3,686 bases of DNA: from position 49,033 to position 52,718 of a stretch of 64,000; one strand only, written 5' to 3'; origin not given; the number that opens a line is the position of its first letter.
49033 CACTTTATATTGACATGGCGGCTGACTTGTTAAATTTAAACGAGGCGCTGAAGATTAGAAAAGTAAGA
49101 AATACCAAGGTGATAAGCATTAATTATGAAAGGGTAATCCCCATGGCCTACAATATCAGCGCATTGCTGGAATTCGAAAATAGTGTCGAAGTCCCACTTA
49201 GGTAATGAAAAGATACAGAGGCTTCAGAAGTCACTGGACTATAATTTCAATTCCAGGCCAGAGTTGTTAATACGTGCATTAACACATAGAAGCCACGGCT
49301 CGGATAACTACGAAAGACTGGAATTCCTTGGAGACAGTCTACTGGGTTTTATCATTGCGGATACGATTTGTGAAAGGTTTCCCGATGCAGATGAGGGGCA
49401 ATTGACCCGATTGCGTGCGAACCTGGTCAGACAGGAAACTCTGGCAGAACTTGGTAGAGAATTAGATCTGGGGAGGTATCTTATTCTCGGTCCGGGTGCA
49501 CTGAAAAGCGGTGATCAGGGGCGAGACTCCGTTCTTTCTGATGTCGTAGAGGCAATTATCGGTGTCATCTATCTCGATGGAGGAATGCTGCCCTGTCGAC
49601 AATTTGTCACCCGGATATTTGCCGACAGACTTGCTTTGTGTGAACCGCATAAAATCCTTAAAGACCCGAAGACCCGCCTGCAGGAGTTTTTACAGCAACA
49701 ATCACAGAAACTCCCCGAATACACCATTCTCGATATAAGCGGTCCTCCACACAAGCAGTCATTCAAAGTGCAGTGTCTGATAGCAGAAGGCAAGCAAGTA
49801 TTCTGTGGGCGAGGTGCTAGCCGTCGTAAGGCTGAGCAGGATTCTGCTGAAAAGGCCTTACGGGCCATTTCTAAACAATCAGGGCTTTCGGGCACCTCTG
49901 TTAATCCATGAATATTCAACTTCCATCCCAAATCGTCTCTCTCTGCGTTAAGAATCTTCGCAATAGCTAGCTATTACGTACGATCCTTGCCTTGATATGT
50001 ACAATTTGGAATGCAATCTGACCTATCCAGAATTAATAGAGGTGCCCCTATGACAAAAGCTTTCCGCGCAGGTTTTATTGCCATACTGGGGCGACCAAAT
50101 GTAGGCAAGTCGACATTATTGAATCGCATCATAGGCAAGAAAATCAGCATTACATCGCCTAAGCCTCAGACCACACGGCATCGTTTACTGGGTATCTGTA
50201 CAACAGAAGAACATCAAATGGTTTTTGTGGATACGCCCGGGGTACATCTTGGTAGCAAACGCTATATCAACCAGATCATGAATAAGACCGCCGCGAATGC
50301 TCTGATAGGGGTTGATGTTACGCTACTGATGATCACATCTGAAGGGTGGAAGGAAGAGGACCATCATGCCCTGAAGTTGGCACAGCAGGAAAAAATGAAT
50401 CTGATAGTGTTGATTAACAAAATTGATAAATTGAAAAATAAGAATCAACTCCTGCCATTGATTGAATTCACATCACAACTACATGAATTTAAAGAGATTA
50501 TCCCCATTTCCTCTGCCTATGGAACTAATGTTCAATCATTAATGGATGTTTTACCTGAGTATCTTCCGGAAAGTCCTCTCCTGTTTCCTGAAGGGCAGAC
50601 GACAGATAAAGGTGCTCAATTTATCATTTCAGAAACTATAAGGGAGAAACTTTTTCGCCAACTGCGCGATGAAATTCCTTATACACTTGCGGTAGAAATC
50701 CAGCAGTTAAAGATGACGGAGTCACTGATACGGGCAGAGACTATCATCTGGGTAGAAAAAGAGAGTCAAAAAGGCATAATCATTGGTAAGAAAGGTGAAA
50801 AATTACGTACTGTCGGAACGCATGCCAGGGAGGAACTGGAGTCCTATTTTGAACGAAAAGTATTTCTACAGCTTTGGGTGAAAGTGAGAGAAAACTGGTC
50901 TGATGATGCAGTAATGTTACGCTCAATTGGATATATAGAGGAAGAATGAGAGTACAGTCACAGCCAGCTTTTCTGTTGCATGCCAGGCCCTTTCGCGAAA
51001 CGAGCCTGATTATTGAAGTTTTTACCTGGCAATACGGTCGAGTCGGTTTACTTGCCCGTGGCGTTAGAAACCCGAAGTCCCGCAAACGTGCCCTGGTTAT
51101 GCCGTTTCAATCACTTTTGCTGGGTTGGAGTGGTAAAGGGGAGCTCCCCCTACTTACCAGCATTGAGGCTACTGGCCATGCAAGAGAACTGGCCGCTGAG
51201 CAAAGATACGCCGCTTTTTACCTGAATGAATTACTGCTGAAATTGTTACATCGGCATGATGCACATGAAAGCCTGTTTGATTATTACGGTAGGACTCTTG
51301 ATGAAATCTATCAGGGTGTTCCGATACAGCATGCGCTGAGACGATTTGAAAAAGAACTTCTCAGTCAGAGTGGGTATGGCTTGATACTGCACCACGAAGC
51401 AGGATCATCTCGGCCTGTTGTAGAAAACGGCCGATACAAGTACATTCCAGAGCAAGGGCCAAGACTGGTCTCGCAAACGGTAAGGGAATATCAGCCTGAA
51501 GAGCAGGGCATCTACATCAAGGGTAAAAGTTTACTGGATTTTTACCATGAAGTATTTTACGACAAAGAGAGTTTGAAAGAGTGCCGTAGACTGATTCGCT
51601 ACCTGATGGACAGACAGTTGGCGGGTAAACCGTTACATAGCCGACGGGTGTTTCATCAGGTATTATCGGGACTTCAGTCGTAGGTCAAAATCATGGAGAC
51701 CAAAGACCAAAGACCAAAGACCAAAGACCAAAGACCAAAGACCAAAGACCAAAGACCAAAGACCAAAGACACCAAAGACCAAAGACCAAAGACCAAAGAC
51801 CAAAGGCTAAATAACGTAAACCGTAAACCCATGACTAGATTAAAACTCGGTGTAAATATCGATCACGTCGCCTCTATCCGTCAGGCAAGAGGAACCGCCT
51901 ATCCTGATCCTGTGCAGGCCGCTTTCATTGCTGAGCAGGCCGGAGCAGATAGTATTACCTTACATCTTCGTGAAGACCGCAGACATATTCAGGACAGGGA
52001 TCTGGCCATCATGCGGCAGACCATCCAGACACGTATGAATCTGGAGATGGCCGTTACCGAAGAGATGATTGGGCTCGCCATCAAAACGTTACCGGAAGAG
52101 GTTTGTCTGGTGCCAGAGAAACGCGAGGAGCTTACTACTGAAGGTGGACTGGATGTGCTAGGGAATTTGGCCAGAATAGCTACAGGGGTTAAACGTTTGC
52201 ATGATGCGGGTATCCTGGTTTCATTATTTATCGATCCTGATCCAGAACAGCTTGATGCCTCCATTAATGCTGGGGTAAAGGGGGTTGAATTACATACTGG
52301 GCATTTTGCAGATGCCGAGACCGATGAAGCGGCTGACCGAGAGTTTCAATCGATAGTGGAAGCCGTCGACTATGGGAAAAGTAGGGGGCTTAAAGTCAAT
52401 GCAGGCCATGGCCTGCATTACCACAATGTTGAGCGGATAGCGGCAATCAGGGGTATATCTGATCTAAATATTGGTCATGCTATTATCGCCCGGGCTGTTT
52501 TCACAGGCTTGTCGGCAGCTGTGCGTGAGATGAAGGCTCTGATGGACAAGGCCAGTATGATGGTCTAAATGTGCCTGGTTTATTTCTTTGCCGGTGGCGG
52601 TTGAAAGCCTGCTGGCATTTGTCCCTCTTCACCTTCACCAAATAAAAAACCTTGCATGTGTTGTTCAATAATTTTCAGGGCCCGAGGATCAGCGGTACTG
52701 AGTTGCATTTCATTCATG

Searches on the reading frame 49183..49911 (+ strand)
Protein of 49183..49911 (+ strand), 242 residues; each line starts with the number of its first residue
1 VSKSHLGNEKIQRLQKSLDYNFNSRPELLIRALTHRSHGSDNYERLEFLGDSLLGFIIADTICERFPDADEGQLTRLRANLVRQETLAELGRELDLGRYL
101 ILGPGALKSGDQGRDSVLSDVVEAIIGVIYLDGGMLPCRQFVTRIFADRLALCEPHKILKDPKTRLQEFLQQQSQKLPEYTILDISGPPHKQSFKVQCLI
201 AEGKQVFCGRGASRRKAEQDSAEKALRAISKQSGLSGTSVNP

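Call 11: search_protein_families(library=ncbifam, proteins=[window:49183-49911:+])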
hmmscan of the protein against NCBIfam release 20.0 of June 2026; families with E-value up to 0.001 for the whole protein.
window:49183-49911:+ (242 aa): 2 families
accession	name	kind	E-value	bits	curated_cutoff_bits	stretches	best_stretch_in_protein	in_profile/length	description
TIGR02191.1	RNaseIII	equivalog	3.5e-66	222.9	166.25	1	14-228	1-218/219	ribonuclease III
TIGR04238.1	seadorna_dsRNA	equivalog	3.7e-07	30.1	125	1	161-225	1-63/201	seadornavirus double-stranded RNA-binding protein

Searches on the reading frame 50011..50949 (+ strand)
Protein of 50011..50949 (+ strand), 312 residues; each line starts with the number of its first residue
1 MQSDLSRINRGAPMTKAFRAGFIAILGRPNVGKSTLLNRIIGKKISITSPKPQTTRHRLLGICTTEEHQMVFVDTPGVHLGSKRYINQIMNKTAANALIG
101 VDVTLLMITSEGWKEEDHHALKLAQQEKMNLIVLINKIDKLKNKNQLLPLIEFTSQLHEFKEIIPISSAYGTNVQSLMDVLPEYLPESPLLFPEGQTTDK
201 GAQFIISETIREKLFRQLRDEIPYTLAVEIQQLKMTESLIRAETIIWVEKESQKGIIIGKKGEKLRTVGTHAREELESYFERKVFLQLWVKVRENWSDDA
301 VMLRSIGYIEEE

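Call 11: search_protein_families(library=ncbifam, proteins=[window:50011-50949:+])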
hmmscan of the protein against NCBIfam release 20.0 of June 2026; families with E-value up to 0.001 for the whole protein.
window:50011-50949:+ (312 aa): 26 families (the best 25 are shown)
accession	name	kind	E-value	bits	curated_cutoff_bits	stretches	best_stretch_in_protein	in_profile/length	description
NF000908.1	PRK00089.1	equivalog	8e-108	360.1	237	1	18-308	1-291/291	GTPase Era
TIGR00436.1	era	equivalog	3.9e-89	298.6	116.25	1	21-291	1-270/270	GTPase Era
TIGR03594.1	GTPase_EngA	equivalog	4.3e-32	111.7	306.7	1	23-188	3-163/432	ribosome biogenesis GTPase Der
TIGR00231.1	small_GTP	domain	1.8e-25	89.6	42.5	1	22-180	5-161/164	GTP-binding protein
NF002828.0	PRK03003.1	equivalog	7.3e-22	77.6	631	1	20-190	40-205/477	ribosome biogenesis GTPase Der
NF003661.0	PRK05291.1-3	equivalog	2.8e-20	73.1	380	1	10-185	205-370/448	tRNA uridine-5-carboxymethylaminomethyl(34) synthesis GTPase MnmE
TIGR03918.1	GTP_HydF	equivalog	3.2e-19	69.1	325.55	1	22-187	9-169/392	[FeFe] hydrogenase H-cluster maturation GTPase HydF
TIGR03598.1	GTPase_YsxC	equivalog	8.7e-18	64.7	124.45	1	23-181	21-185/186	ribosome biogenesis GTP-binding protein YihA/YsxC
NF007071.0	PRK09518.1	equivalog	2e-17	63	953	1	20-187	271-433/706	bifunctional cytidylate kinase/GTPase Der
TIGR00450.1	mnmE_trmE_thdF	equivalog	1.4e-13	50.7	252.6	1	23-154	212-341/446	tRNA uridine-5-carboxymethylaminomethyl(34) synthesis GTPase MnmE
NF003255.0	PRK04213.1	equivalog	3.6e-12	46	164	1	23-185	12-192/204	GTP-binding protein EngB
NF008955.0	PRK12297.1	equivalog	1.7e-11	43.7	406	1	23-78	162-217/429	GTPase ObgE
TIGR03596.1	GTPase_YlqF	equivalog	2e-11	43.8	208.2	1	23-79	121-174/276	ribosome biogenesis GTPase YlqF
NF008956.1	PRK12299.1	equivalog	4.1e-10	39.1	300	1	23-184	161-324/327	GTPase ObgE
TIGR02729.1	Obg_CgtA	equivalog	1.1e-09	37.8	280.25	1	23-182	160-325/329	Obg family GTPase CgtA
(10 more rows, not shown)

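Call 35: find_homologous_proteins(query=window:50050-50946:+, max_evalue=1e-30)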
Query window:50050-50946:+ (299 aa): 7855 proteins with E <= 1e-30 among 8000 candidates; the best 120 are listed.
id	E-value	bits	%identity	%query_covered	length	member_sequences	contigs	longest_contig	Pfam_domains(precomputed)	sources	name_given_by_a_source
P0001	6.9e-192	654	100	100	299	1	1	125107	PF07650.24,PF01926.30,PF00350.30,PF02421.25,PF00009.34,PF03193.23,PF10662.16,PF04548.23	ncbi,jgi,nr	ncbi:MAG: GTPase Era [Gammaproteobacteria bacterium]|nr:GTPase Era [Gammaproteobacteria bacterium]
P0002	3.5e-187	638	98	100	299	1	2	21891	PF07650.24,PF01926.30,PF00350.30,PF02421.25,PF00009.34,PF03193.23,PF10662.16,PF04548.23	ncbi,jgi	-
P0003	6.0e-169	579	88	100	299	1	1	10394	PF07650.24,PF01926.30,PF00350.30,PF02421.25,PF00009.34,PF03193.23,PF10662.16,PF04548.23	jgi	-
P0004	9.0e-169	578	88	100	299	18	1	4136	PF07650.24,PF01926.30,PF00350.30,PF02421.25,PF00009.34,PF03193.23,PF10662.16,PF04548.23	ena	-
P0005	2.3e-168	577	87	100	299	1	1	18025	PF07650.24,PF01926.30,PF00350.30,PF02421.25,PF00009.34,PF03193.23,PF10662.16,PF04548.23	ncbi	ncbi:MAG: GTPase Era [Arenicellales bacterium]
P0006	4.5e-167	572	86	100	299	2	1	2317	PF07650.24,PF01926.30,PF00350.30,PF02421.25,PF00009.34,PF03193.23,PF10662.16,PF04548.23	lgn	-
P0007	7.9e-164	562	85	100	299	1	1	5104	PF07650.24,PF01926.30,PF00350.30,PF02421.25,PF00009.34,PF03193.23,PF10662.16,PF04548.23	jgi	-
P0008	5.8e-163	559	84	100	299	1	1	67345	PF07650.24,PF01926.30,PF00350.30,PF02421.25,PF00009.34,PF03193.23,PF10662.16,PF04548.23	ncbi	-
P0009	1.0e-161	555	84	100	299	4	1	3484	PF07650.24,PF01926.30,PF00350.30,PF02421.25,PF00009.34,PF03193.23,PF10662.16,PF04548.23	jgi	jgi:GTP-binding protein Era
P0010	1.9e-161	554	84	100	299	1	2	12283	PF07650.24,PF01926.30,PF00350.30,PF02421.25,PF00009.34,PF03193.23,PF10662.16,PF04548.23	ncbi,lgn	-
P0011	2.0e-157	541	83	100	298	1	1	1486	PF07650.24,PF01926.30,PF00350.30,PF02421.25,PF00009.34,PF03193.23,PF04548.23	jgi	jgi:GTP-binding protein Era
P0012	4.0e-157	540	82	100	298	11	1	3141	PF07650.24,PF01926.30,PF00350.30,PF02421.25,PF00009.34,PF03193.23,PF10662.16,PF04548.23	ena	-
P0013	5.3e-157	539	82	100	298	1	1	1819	PF07650.24,PF01926.30,PF00350.30,PF02421.25,PF00009.34,PF03193.23,PF04548.23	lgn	-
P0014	1.4e-156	538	81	100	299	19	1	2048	PF07650.24,PF01926.30,PF00350.30,PF02421.25,PF00009.34,PF03193.23,PF10662.16,PF04548.23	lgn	-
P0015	2.0e-156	538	82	100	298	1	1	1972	PF07650.24,PF01926.30,PF00350.30,PF02421.25,PF00009.34,PF03193.23,PF10662.16,PF04548.23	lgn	-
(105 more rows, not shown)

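Call 36: find_encoding_contigs(protein=P0001, flank=1000, max_places=2)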
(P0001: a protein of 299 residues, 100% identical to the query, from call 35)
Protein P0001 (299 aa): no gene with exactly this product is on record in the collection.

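Call 37: find_encoding_contigs(protein=P0002, flank=3000, max_places=2)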
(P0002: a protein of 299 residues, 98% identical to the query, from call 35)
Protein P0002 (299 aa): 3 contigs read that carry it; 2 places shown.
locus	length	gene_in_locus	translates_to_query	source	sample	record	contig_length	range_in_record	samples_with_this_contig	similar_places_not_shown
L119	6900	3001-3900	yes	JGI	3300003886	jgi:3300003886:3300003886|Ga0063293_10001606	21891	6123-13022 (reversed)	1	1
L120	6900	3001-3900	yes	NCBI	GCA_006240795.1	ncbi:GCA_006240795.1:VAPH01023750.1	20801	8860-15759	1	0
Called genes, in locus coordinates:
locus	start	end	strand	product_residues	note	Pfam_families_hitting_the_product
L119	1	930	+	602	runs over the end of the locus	PF00009:GTP_EFTU, PF03144:GTP_EFTU_D2, PF00679:EFG_C, PF06421:LepA_C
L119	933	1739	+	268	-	PF10502:Peptidase_S26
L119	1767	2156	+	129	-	PF16137:DUF4845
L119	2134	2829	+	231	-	PF14622:Ribonucleas_3_3, PF00636:Ribonuclease_3, PF00035:dsrm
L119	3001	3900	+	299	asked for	PF00350:Dynamin_N (faint), PF01926:MMR_HSR1, PF02421:FeoB_N, PF03193:RsgA_GTPase (faint), PF04548:AIG1 (weak), PF10662:PduV-EutP (faint), PF00009:GTP_EFTU, PF07650:KH_2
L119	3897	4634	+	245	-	PF11967:RecO_N, PF02565:RecO_C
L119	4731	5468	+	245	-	PF03740:PdxJ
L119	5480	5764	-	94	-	PF04362:Iron_traffic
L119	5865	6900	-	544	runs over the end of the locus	PF01590:GAF, PF13185:GAF_2 (weak), PF01966:HD (faint), PF13487:HD_5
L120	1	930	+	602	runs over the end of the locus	PF00009:GTP_EFTU, PF03144:GTP_EFTU_D2, PF00679:EFG_C, PF06421:LepA_C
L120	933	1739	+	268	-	PF10502:Peptidase_S26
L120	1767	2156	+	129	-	PF16137:DUF4845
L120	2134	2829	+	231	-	PF14622:Ribonucleas_3_3, PF00636:Ribonuclease_3, PF00035:dsrm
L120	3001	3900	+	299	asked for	PF00350:Dynamin_N (faint), PF01926:MMR_HSR1, PF02421:FeoB_N, PF03193:RsgA_GTPase (faint), PF04548:AIG1 (weak), PF10662:PduV-EutP (faint), PF00009:GTP_EFTU, PF07650:KH_2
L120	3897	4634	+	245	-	PF11967:RecO_N, PF02565:RecO_C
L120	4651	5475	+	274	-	PF03740:PdxJ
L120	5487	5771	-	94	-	PF04362:Iron_traffic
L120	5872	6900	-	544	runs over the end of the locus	PF01590:GAF, PF13185:GAF_2 (weak), PF01966:HD (faint), PF13487:HD_5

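Call 38: find_encoding_contigs(protein=P0003, flank=3000, max_places=2)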
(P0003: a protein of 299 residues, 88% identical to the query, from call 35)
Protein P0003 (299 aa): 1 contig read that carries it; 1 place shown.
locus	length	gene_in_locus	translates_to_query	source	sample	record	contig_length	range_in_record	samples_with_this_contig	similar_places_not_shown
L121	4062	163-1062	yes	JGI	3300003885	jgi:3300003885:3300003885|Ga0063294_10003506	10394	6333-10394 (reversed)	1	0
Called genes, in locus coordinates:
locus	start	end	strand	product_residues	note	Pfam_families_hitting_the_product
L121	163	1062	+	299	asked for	PF00009:GTP_EFTU, PF00350:Dynamin_N (faint), PF01926:MMR_HSR1, PF02421:FeoB_N, PF03193:RsgA_GTPase (faint), PF04548:AIG1 (faint), PF10662:PduV-EutP (faint), PF07650:KH_2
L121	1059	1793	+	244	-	PF11967:RecO_N, PF02565:RecO_C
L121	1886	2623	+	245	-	PF03740:PdxJ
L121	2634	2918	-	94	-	PF04362:Iron_traffic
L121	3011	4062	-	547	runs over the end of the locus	PF01590:GAF, PF13185:GAF_2 (weak), PF01966:HD (faint), PF13487:HD_5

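Call 39: find_encoding_contigs(protein=P0005, flank=3000, max_places=2)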
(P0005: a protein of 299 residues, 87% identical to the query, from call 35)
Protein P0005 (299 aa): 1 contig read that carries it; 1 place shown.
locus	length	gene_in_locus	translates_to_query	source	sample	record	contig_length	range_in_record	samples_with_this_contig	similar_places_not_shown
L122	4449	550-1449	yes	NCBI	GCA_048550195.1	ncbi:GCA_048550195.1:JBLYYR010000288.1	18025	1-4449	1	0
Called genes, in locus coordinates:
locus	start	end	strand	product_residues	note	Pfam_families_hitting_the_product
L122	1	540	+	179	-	PF00636:Ribonuclease_3, PF14622:Ribonucleas_3_3, PF00035:dsrm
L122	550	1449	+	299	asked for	PF00350:Dynamin_N (faint), PF01926:MMR_HSR1, PF02421:FeoB_N, PF03193:RsgA_GTPase (faint), PF04548:AIG1 (weak), PF10662:PduV-EutP (weak), PF00009:GTP_EFTU, PF07650:KH_2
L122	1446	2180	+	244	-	PF11967:RecO_N, PF02565:RecO_C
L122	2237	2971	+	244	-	PF03740:PdxJ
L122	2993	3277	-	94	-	PF04362:Iron_traffic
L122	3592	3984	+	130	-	PF01521:Fe-S_biosyn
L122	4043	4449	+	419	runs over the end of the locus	PF13535:ATP-grasp_4, PF18603:LAL_C2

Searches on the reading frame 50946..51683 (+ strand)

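Call 11: search_protein_families(library=ncbifam, proteins=[window:50946-51683:+])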
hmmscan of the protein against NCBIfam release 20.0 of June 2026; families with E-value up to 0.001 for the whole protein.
window:50946-51683:+ (245 aa): 1 family
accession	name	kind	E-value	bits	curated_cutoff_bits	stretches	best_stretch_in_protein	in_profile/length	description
TIGR00613.1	reco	equivalog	8.6e-27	94.1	48.7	1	8-239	5-239/239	DNA repair protein RecO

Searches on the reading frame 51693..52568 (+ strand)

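Call 11: search_protein_families(library=ncbifam, proteins=[window:51693-52568:+])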
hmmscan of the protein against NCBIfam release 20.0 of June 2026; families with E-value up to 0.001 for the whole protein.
window:51693-52568:+ (291 aa): 6 families
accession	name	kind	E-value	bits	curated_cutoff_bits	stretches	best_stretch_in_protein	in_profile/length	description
NF003623.0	PRK05265.1-1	equivalog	1.1e-119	398.2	347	1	47-287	1-241/243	pyridoxine 5'-phosphate synthase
NF003625.0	PRK05265.1-3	equivalog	3.1e-112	373.6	190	1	50-287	3-240/242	pyridoxine 5'-phosphate synthase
NF003624.0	PRK05265.1-2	equivalog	1.6e-97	325.8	331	1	47-288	3-247/252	pyridoxine 5'-phosphate synthase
NF003627.0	PRK05265.1-5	equivalog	1.3e-96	322.5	207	1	51-285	2-239/240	pyridoxine 5'-phosphate synthase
TIGR00559.1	pdxJ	equivalog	2.6e-93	312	192.75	1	51-285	1-238/239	pyridoxine 5'-phosphate synthase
NF003626.0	PRK05265.1-4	equivalog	1.6e-56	191.2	222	1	50-285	3-243/246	pyridoxine 5'-phosphate synthase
